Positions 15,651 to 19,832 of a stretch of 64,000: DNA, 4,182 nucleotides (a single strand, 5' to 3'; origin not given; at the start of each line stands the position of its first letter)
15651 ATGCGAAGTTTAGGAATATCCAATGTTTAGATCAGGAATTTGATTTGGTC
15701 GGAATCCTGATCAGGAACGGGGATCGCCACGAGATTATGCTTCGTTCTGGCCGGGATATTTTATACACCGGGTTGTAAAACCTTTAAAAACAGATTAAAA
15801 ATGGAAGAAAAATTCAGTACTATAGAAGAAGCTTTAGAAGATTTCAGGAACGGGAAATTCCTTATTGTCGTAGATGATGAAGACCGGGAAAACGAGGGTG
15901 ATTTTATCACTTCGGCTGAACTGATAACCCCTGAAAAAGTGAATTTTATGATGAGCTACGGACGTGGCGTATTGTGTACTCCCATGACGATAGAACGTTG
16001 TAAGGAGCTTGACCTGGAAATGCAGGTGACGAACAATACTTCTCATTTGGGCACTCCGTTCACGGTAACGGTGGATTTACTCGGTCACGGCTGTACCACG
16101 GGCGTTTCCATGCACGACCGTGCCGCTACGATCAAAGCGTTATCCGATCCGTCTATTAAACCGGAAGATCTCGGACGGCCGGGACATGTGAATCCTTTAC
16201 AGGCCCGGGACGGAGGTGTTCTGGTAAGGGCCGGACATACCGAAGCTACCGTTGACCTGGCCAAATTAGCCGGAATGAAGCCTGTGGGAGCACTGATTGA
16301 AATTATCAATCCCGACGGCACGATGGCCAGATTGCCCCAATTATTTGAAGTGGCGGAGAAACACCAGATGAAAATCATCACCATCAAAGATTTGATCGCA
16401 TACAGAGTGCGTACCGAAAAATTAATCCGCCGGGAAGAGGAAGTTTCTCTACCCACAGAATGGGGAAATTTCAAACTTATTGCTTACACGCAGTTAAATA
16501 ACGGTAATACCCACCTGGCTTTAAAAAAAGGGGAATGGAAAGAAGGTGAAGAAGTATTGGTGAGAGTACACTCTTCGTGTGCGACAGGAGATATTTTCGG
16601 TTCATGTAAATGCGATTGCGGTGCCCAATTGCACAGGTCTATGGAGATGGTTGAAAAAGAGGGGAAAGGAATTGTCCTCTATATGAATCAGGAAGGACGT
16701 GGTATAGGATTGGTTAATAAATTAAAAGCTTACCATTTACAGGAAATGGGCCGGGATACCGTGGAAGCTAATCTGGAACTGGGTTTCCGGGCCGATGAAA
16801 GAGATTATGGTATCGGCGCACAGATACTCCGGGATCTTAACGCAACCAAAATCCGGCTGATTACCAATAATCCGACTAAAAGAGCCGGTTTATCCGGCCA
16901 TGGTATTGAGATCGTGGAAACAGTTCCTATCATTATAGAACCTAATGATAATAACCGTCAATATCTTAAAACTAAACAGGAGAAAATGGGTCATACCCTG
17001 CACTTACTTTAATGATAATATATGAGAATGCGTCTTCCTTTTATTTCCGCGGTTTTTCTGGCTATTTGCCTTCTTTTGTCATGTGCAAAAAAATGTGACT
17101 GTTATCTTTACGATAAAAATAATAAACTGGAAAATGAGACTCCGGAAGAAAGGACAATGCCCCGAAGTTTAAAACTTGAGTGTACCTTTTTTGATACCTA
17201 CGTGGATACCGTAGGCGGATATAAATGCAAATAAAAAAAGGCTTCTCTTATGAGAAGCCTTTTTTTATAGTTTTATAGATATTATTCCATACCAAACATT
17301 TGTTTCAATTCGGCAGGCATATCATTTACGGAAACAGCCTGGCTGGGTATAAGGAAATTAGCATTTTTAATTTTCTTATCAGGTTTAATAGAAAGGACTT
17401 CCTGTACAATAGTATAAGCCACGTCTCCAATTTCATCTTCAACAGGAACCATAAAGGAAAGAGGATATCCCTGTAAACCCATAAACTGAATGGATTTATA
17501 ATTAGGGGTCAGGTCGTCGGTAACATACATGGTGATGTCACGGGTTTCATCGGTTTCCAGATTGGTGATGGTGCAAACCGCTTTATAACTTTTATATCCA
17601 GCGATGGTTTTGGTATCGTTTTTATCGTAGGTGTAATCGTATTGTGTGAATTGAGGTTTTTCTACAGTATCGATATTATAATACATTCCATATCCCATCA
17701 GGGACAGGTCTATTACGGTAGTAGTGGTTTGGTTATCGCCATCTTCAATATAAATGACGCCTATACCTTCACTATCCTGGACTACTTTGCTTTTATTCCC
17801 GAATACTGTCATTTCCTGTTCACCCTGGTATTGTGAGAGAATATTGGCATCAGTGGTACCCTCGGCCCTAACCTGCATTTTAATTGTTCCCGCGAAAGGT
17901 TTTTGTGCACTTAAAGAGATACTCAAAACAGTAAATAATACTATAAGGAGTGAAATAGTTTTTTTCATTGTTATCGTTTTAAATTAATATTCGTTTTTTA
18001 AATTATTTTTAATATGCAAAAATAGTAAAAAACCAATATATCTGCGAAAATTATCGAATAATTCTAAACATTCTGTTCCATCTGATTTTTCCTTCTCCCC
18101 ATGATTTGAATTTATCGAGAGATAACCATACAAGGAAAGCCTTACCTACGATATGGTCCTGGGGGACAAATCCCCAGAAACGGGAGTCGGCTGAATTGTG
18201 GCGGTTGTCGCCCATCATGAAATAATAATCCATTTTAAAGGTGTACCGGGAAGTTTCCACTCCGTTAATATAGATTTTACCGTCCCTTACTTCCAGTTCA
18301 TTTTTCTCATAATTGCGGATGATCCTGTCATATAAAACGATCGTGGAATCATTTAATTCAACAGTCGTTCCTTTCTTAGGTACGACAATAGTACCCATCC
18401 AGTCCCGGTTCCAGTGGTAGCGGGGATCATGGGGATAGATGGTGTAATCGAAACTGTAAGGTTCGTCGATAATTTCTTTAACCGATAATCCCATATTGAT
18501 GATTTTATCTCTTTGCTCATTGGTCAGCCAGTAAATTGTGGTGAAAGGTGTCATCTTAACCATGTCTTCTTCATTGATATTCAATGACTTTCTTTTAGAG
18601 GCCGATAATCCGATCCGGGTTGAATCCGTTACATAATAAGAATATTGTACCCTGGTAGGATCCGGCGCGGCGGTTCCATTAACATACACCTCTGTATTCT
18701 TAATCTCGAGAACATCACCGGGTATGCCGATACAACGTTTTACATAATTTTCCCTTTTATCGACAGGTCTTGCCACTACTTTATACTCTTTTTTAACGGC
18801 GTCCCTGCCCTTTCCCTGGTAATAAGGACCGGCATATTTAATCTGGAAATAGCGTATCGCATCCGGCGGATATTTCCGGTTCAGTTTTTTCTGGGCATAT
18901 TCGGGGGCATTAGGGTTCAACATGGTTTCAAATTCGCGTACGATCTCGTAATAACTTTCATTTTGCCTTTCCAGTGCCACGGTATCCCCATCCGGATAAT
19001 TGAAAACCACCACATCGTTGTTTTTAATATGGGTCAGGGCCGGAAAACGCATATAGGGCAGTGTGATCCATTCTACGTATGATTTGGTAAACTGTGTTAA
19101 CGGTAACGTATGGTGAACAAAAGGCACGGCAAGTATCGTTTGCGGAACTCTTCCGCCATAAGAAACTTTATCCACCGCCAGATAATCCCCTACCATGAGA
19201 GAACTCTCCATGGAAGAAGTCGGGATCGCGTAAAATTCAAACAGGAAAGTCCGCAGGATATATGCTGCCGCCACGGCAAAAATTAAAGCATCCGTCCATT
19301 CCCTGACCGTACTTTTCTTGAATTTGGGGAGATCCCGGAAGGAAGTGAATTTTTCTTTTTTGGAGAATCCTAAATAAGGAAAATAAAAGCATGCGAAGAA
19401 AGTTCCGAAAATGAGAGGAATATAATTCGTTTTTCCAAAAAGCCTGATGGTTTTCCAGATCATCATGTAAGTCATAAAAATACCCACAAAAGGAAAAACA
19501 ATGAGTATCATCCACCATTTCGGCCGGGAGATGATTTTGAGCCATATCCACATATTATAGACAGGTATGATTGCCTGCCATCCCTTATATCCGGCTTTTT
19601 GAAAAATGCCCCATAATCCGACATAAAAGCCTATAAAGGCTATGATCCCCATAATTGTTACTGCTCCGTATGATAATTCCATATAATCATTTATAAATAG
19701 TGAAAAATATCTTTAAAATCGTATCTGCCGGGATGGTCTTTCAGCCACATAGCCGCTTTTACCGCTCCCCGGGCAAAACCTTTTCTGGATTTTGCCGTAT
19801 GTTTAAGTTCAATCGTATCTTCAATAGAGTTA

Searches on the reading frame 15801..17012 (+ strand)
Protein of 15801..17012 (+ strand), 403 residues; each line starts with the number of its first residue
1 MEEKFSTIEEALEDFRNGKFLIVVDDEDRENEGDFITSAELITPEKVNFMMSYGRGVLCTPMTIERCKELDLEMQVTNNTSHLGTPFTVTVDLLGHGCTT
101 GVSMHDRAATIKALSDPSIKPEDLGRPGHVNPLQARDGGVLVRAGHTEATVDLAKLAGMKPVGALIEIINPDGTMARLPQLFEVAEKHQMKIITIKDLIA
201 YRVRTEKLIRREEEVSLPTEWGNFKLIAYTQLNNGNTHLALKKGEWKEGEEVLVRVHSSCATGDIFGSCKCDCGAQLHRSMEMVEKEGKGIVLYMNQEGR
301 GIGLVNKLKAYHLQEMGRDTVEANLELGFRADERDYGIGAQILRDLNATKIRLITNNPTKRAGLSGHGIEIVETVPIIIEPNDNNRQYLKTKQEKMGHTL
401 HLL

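Call 80: search_protein_families(library=ncbifam, max_evalue=1e-10, proteins=[window:15801-17012:+])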
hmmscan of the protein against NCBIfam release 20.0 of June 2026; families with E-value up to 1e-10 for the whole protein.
window:15801-17012:+ (403 aa): 11 families
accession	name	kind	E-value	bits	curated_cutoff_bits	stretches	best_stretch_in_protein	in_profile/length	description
NF006803.0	PRK09311.1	equivalog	2e-181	603.3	569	1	3-402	7-406/417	bifunctional 3,4-dihydroxy-2-butanone-4-phosphate synthase/GTP cyclohydrolase II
NF006806.0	PRK09319.1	equivalog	4.8e-171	570.2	764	1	2-400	8-409/561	bifunctional 3,4-dihydroxy-2-butanone-4-phosphate synthase/GTP cyclohydrolase II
NF010626.1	PRK14019.1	equivalog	3.4e-119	398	513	1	5-375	2-361/364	bifunctional 3,4-dihydroxy-2-butanone-4-phosphate synthase/GTP cyclohydrolase II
NF006805.0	PRK09318.1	equivalog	4.7e-108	361.6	486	1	9-401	2-381/387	bifunctional 3,4-dihydroxy-2-butanone-4-phosphate synthase/GTP cyclohydrolase II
NF006804.0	PRK09314.1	equivalog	1.4e-90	303.9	432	1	5-375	3-337/339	bifunctional 3,4-dihydroxy-2-butanone 4-phosphate synthase/GTP cyclohydrolase II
NF009132.0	PRK12485.1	equivalog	2.4e-90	303.2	693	1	5-377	3-367/369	bifunctional 3,4-dihydroxy-2-butanone-4-phosphate synthase/GTP cyclohydrolase II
NF001591.0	PRK00393.1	subfamily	8.3e-76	253.8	148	1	209-401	4-195/199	GTP cyclohydrolase II RibA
TIGR00505.1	ribA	equivalog_domain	4.6e-72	241.6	205.85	1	212-400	3-191/191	GTP cyclohydrolase II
TIGR00506.1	ribB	equivalog_domain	4.3e-70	235.4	177.45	1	5-202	2-204/204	3,4-dihydroxy-2-butanone-4-phosphate synthase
NF006456.0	PRK08815.1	equivalog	7.6e-57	193.3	464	1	239-401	204-366/376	GTP cyclohydrolase II RibA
NF004437.0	PRK05773.1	equivalog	8.4e-20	71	262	1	8-200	3-215/219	3,4-dihydroxy-2-butanone 4-phosphate synthase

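Call 81: list_cluster_members(proteins=[window:15801-17012:+, window:18051-19682:-, window:39590-40891:+, window:8670-10784:-])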
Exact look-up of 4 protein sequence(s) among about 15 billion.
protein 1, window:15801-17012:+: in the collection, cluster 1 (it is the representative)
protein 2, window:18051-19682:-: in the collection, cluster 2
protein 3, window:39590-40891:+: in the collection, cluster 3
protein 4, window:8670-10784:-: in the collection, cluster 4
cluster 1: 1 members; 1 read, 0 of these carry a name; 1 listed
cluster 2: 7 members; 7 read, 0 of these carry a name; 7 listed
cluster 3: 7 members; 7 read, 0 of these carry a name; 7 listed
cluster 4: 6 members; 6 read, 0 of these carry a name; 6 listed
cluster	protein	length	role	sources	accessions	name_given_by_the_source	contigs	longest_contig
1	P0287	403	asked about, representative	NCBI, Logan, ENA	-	-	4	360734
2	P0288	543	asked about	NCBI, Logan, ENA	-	-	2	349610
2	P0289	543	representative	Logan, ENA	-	-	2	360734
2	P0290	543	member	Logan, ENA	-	-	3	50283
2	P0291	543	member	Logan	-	-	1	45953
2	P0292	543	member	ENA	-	-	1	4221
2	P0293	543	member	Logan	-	-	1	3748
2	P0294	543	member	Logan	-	-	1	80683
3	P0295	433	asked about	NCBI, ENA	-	-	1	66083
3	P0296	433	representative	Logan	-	-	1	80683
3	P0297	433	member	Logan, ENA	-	-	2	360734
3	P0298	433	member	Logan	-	-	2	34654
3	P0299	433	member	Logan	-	-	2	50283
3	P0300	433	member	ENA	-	-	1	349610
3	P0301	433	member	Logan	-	-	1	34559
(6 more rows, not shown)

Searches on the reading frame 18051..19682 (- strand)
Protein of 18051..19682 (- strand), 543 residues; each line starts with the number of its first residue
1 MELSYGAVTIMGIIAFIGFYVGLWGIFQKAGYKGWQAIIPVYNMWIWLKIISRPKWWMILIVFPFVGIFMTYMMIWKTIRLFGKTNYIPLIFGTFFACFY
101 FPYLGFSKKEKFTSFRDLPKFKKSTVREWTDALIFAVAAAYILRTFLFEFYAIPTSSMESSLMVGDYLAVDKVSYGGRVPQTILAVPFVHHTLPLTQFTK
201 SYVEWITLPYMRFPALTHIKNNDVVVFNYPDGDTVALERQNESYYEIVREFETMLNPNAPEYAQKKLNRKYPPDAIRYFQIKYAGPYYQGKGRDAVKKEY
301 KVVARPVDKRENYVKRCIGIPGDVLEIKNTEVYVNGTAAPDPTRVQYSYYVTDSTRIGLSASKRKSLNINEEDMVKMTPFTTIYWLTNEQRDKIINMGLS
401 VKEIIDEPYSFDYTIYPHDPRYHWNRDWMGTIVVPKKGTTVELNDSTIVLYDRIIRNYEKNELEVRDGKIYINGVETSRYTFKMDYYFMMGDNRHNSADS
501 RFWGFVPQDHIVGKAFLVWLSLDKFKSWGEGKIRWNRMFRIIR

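Call 80: search_protein_families(library=ncbifam, max_evalue=1e-10, proteins=[window:18051-19682:-])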
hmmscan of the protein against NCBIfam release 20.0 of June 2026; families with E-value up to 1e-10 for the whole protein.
window:18051-19682:- (543 aa): 2 families
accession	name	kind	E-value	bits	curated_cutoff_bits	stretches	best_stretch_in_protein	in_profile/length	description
TIGR02227.1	sigpep_I_bact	equivalog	1.2e-36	126.1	47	1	433-522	74-161/162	signal peptidase I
NF008114.0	PRK10861.1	equivalog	3.5e-29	102.1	277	1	477-538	259-320/324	signal peptidase I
